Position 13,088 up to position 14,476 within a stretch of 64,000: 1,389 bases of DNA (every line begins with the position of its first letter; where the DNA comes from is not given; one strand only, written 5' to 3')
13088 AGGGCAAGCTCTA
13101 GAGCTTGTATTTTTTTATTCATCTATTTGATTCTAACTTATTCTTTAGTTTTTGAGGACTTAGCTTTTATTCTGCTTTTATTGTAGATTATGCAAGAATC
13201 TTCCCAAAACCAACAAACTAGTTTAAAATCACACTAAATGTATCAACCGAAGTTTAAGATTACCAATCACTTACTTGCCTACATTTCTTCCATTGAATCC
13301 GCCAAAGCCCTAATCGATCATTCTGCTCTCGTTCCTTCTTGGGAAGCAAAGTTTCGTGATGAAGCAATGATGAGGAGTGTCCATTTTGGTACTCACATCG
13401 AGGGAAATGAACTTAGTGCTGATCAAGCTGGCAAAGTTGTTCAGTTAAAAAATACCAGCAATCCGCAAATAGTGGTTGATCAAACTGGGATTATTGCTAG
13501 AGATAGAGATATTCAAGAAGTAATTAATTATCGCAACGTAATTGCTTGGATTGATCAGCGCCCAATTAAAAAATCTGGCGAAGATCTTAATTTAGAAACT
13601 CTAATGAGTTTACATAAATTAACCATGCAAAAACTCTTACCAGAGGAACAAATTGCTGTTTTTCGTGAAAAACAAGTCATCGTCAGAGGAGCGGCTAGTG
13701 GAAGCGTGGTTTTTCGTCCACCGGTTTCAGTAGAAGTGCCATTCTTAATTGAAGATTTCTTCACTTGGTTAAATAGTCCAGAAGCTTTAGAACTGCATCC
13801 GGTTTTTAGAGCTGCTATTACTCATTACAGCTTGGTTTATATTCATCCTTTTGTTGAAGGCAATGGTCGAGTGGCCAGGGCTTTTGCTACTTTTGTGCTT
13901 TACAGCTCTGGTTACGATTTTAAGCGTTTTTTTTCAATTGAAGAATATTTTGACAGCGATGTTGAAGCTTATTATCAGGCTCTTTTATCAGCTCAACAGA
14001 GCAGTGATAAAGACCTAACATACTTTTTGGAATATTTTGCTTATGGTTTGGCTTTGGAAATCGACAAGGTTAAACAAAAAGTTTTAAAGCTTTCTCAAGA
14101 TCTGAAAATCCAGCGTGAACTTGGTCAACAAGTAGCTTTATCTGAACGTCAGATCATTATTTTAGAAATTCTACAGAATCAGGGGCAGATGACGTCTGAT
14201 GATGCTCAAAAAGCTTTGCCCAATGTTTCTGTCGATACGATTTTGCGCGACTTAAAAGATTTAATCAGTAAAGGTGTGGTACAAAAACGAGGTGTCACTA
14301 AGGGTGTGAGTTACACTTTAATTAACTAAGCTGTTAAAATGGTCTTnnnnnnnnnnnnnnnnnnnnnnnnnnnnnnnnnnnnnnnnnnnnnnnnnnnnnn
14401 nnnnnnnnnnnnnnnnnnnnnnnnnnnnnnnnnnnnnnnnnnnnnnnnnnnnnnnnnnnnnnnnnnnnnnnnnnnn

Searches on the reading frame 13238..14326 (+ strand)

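Call 10: search_protein_families(library=pfam, max_evalue=0.00001, proteins=[window:13238-14326:+])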
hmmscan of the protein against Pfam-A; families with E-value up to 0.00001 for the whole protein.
seq(363 aa): 1 family
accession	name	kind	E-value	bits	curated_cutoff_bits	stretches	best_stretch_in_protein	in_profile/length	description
PF02661.23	Fic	-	6.9e-18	65.7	24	1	117-221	2-93/93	Fic/DOC family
